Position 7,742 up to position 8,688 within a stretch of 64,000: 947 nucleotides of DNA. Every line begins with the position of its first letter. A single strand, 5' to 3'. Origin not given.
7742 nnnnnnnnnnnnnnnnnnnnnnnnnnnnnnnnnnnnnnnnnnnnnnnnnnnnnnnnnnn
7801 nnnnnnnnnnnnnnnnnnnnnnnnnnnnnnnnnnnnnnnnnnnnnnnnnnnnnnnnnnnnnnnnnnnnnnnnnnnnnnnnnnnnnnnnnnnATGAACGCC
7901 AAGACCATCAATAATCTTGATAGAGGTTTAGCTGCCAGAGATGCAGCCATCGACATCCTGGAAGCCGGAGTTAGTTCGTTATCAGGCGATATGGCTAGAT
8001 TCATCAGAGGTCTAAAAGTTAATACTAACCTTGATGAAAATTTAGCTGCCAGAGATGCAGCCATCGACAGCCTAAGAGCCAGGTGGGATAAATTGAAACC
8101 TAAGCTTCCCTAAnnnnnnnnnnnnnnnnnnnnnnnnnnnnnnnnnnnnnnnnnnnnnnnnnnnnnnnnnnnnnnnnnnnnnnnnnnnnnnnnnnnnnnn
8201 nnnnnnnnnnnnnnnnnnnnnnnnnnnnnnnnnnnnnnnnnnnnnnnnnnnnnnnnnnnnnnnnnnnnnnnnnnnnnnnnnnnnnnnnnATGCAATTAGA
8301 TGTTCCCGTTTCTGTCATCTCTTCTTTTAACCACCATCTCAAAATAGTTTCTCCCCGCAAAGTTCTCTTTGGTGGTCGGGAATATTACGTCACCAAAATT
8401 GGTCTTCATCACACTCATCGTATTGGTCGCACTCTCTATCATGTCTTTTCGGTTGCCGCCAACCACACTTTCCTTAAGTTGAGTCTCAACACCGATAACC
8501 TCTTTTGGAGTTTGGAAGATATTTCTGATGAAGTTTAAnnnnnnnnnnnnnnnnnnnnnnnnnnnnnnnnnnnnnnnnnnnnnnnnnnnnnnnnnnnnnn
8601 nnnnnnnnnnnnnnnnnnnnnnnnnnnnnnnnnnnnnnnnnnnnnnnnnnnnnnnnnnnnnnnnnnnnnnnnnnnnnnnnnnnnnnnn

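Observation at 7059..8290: Tandemly duplicated leaderless small-ORF cassettes seeded by a copy of the apt 3' end, between decayed apt and dinB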

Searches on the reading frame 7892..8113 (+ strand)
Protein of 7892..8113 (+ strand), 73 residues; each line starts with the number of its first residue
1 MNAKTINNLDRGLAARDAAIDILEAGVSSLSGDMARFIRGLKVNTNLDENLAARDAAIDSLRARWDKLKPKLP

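Call 5: search_protein_families(library=pfam, max_evalue=1, proteins=[window:7892-8113:+])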
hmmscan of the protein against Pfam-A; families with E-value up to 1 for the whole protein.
window:7892-8113:+ (73 aa): 5 families
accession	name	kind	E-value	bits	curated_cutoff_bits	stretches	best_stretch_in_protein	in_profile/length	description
PF17441.7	DUF5419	-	0.0086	16.6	31.8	0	10-24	37-51/54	Family of unknown function (DUF5419)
PF16808.10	PKcGMP_CC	-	0.017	15.1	35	0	47-67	13-33/35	Coiled-coil N-terminus of cGMP-dependent protein kinase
PF23991.1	DUF7310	-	0.089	13.7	40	0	3-33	29-59/83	Coiled-coil region of unknown function (DUF7310)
PF04102.17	SlyX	-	0.17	13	30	0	4-35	17-48/67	SlyX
PF18504.6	Csm1_N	-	0.18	12.6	26.3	1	44-71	29-56/70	Csm1 N-terminal domain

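Call 30: search_protein_representatives(protein=window:7892-8113:+)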
Query: 73 residues. Proteins with E-value up to 0.001 (for the whole library): 1; up to 1e-10: 1; up to 1e-30: 1. The best 1 are listed.
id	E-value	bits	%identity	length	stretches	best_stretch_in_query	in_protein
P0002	1.5e-38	145.5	100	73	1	1-73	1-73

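Call 46: search_protein_families(library=ncbifam, max_evalue=0.1, proteins=[window:7892-8113:+])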
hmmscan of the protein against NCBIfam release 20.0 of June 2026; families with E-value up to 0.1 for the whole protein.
window:7892-8113:+ (73 aa): 2 families
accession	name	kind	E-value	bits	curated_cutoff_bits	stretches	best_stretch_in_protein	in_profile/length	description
NF052320.1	Cbp1_fam_LP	subfamily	0.081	12.4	90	0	4-56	137-186/286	Cbp1 family collagen-binding glycoprotein adhesin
NF052504.1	sll1863_fam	domain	0.098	12.9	35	0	45-69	7-31/93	sll1863 family stress response protein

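Call 50: search_protein_families(library=phrogs, max_evalue=0.1, proteins=[window:7892-8113:+])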
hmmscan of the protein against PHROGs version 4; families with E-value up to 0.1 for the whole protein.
window:7892-8113:+ (73 aa): 3 families
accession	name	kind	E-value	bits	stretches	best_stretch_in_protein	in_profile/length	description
phrog_4153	-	moron, auxiliary metabolic gene and host takeover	0.0066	17.3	1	18-67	63-112/129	membrane protein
phrog_34533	-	unknown function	0.037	15.4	0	39-64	37-62/90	-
phrog_2619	-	unknown function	0.073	14.3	0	43-69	76-102/124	-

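Call 51: search_protein_families(library=padloc, max_evalue=0.1, proteins=[window:7892-8113:+])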
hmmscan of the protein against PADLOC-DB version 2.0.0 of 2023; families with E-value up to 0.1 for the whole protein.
window:7892-8113:+ (73 aa): 0 families

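Call 71: find_related_loci(query=window:7892-8110:+, collection=viral_contigs, flank=3000)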
Query window:7892-8110:+ (73 aa) in viral_contigs; peptide patterns used: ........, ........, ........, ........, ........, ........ (x = any residue, [..] = any of these).
29 stretches matched a pattern, but none encodes a relative of the query by tblastn (E <= 1e-3).

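Call 79: search_solved_structures(query=window:7892-8110:+, max_evalue=1)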
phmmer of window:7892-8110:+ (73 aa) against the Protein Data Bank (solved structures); distinct sequences matched with E-value up to 1: 0.

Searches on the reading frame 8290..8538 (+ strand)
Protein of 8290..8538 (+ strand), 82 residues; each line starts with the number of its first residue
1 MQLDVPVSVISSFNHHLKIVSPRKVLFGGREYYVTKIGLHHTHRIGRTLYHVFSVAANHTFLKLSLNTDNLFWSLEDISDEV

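Call 5: search_protein_families(library=pfam, max_evalue=1, proteins=[window:8290-8538:+])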
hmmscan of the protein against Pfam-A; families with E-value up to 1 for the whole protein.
window:8290-8538:+ (82 aa): 0 families

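Call 32: find_homologous_proteins(query=window:8290-8538:+, max_evalue=0.001)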
Query window:8290-8538:+ (82 aa): 235 proteins with E <= 0.001 among 235 candidates; the best 120 are listed.
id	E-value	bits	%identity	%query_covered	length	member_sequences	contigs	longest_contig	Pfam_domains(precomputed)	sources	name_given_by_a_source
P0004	4.7e-48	178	100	100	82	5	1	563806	-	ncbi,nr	ncbi:hypothetical protein HYV64_01170 [Candidatus Shapirobacteria bacterium]|nr:hypothetical protein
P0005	1.1e-39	152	83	100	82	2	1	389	-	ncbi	-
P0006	3.9e-38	147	78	99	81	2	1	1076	-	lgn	-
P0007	2.3e-37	144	76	100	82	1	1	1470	-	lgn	-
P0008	1.4e-35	138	73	100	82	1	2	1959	-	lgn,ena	-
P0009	1.0e-34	136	72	100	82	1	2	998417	-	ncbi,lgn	ncbi:MAG: hypothetical protein WAV41_00280 [Microgenomates group bacterium]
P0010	1.2e-32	129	70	98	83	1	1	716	-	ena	-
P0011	6.0e-32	127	70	98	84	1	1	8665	-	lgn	-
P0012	1.1e-30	123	70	98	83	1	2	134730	-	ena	-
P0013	4.3e-30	121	66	98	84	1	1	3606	-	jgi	jgi:hypothetical protein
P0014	2.0e-29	119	66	98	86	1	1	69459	-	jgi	jgi:hypothetical protein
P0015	2.6e-29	119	63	100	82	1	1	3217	-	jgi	jgi:hypothetical protein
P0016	4.8e-29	118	68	94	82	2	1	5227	-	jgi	-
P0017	7.3e-29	117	62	100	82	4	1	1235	-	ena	-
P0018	1.8e-27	113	61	100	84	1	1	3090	-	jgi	jgi:hypothetical protein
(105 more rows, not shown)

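Call 33: find_encoding_contigs(protein=P0009, flank=6000, max_places=2)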
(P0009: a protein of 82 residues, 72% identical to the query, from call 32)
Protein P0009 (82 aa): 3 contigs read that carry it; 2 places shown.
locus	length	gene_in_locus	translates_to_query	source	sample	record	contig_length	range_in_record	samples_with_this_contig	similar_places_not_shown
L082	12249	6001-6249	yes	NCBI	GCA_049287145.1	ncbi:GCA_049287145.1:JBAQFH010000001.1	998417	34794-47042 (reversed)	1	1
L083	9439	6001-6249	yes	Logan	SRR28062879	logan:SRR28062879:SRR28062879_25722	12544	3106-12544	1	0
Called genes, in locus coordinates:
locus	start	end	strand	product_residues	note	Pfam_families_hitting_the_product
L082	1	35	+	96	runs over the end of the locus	-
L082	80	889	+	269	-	-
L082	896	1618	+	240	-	PF00106:adh_short, PF08659:KR, PF13561:adh_short_C2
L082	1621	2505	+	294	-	PF04389:Peptidase_M28 (faint)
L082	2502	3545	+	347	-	PF00248:Aldo_ket_red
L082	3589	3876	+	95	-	-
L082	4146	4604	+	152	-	PF03449:GreA_GreB_N, PF01272:GreA_GreB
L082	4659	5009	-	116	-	PF00076:RRM_1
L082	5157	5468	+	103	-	-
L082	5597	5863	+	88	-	-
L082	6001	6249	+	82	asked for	-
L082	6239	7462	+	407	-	PF00817:IMS, PF11799:IMS_C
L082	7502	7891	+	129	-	PF13473:Cupredoxin_1, PF07731:Cu-oxidase_2 (faint), PF07732:Cu-oxidase_3 (faint), PF00127:Copper-bind (weak)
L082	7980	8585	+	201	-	PF13482:RNase_H_2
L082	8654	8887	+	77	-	-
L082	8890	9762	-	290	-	PF12705:PDDEXK_1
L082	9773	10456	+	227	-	PF00849:PseudoU_synth_2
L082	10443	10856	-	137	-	PF00011:HSP20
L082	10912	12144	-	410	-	PF13231:PMT_2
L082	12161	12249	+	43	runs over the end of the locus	-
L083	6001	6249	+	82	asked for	-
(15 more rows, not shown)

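Call 34: find_encoding_contigs(protein=P0012, flank=6000, max_places=2)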
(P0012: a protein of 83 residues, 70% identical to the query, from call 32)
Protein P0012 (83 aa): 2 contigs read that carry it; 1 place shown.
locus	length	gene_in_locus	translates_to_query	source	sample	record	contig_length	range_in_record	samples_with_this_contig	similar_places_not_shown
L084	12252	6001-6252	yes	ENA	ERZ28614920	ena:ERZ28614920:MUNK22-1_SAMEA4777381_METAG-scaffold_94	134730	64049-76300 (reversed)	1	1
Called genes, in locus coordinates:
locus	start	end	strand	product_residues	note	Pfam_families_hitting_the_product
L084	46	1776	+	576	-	PF00664:ABC_membrane, PF02463:SMC_N (weak), PF00005:ABC_tran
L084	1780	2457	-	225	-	-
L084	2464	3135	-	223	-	PF09335:VTT_dom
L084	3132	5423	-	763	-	PF16656:Pur_ac_phosph_N (weak), PF00041:fn3 (weak)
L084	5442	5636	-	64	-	-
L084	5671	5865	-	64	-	-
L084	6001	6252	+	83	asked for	-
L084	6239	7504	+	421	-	PF00817:IMS, PF11799:IMS_C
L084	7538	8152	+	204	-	PF13482:RNase_H_2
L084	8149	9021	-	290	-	PF12705:PDDEXK_1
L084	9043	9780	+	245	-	PF01479:S4 (weak), PF00849:PseudoU_synth_2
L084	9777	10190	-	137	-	PF00011:HSP20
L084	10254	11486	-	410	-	PF13231:PMT_2 (weak)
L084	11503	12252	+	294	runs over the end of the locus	PF14257:DUF4349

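Call 35: find_encoding_contigs(protein=P0011, flank=6000, max_places=2)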
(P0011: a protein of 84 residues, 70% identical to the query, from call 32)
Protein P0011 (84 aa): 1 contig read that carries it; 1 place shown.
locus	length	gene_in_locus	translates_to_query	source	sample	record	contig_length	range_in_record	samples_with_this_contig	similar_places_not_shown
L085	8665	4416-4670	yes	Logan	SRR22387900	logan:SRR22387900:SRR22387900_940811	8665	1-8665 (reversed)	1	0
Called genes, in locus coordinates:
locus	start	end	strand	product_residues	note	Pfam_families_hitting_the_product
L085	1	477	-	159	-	?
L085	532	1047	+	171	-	PF02586:SRAP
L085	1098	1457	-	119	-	PF00076:RRM_1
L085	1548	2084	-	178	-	-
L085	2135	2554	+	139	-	-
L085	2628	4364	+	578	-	PF00664:ABC_membrane, PF02463:SMC_N (faint), PF00005:ABC_tran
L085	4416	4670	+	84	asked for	-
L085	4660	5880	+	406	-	PF00817:IMS, PF11799:IMS_C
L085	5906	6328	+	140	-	PF13473:Cupredoxin_1, PF07732:Cu-oxidase_3 (weak), PF00127:Copper-bind, PF07731:Cu-oxidase_2 (weak)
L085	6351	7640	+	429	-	PF00970:FAD_binding_6 (faint), PF01794:Ferric_reduct, PF08022:FAD_binding_8, PF00175:NAD_binding_1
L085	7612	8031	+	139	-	PF00173:Cyt-b5 (weak)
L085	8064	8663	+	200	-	?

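Call 46: search_protein_families(library=ncbifam, max_evalue=0.1, proteins=[window:8290-8538:+, L082:5157-5468:+, L082:5597-5863:+])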
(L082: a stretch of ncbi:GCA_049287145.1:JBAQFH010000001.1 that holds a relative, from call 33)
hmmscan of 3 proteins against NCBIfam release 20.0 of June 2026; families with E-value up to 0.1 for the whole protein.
window:8290-8538:+ (82 aa): 0 families

L082:5157-5468:+ (103 aa): 0 families

L082:5597-5863:+ (88 aa): 2 families
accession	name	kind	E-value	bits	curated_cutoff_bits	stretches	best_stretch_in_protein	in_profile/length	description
NF001238.0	PRK00211.1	equivalog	0.0047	16.8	79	1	8-54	71-117/119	sulfurtransferase complex subunit TusC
NF001947.0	PRK00725.1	subfamily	0.046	12.5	470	1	29-78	306-356/426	glucose-1-phosphate adenylyltransferase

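Call 50: search_protein_families(library=phrogs, max_evalue=0.1, proteins=[window:8290-8538:+, L082:5157-5468:+, L082:5597-5863:+])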
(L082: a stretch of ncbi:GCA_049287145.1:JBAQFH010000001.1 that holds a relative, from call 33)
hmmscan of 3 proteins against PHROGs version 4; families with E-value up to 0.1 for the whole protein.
window:8290-8538:+ (82 aa): 0 families

L082:5157-5468:+ (103 aa): 0 families

L082:5597-5863:+ (88 aa): 0 families

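Call 51: search_protein_families(library=padloc, max_evalue=0.1, proteins=[window:8290-8538:+, L082:5157-5468:+, L082:5597-5863:+])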
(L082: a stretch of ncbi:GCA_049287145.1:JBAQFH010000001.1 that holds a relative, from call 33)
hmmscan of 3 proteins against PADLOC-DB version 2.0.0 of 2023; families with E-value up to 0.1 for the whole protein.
window:8290-8538:+ (82 aa): 0 families

L082:5157-5468:+ (103 aa): 0 families

L082:5597-5863:+ (88 aa): 0 families

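Call 55: search_solved_structures(query=A1, max_evalue=1)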
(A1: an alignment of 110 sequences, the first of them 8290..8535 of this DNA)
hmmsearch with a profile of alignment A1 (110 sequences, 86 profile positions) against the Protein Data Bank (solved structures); distinct sequences matched with E-value up to 1: 0.

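Call 58: find_encoding_contigs(protein=P0008, flank=3000, max_places=3)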
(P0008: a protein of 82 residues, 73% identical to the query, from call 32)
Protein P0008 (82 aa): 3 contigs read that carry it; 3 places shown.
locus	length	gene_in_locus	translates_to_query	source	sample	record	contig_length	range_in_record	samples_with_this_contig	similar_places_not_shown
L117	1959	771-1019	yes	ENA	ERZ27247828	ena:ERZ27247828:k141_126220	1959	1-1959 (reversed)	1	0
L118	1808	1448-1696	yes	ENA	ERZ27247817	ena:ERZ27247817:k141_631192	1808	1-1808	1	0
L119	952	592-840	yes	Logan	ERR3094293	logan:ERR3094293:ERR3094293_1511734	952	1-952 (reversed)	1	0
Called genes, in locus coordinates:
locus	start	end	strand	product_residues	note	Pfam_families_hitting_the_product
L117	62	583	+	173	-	PF00156:Pribosyltran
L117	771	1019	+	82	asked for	-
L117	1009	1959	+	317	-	?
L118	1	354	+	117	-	?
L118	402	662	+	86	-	-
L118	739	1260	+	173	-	PF00156:Pribosyltran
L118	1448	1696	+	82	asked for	-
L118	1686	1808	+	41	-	?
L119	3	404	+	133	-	?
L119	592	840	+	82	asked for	-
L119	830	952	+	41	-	?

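Call 59: find_encoding_contigs(protein=P0007, flank=3000, max_places=3)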
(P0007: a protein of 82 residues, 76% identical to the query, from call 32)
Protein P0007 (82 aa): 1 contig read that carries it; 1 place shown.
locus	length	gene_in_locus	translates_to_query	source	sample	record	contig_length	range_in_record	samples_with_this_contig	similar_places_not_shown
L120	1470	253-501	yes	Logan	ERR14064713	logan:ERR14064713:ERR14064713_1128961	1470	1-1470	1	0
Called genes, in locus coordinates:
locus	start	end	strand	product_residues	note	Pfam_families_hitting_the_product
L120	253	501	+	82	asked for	-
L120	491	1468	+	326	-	?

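Call 60: find_encoding_contigs(protein=P0006, flank=3000, max_places=3)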
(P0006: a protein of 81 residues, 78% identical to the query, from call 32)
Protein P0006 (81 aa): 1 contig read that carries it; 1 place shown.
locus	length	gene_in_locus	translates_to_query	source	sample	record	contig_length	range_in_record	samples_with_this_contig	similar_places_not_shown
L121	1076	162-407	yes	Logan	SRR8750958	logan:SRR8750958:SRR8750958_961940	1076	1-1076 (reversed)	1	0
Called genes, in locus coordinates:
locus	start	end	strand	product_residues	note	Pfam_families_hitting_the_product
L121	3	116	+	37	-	?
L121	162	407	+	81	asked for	-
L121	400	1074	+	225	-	?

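Call 62: predict_structure(alignment_id=A1)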
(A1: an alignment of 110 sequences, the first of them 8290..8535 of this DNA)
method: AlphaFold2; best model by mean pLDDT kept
length: 82 residues; sequences in the alignment: 110
mean_pLDDT: 95.8   pTM: 0.85
mean pLDDT of the five models: 95.8, 95.4, 95.2, 94.8, 94.4
residues with pLDDT >= 90: 76; 70-90: 4; 50-70: 1; < 50: 1
segments of 3 or more residues with pLDDT < 50: none
pLDDT, mean of each block of 10 residues (from residue 1): 95 97 97 97 98 96 98 96 56
secondary structure, 60 per line:
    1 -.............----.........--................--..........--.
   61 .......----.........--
elements in order: E2-14 E19-27 E30-45 E48-57 E60-67 E72-80
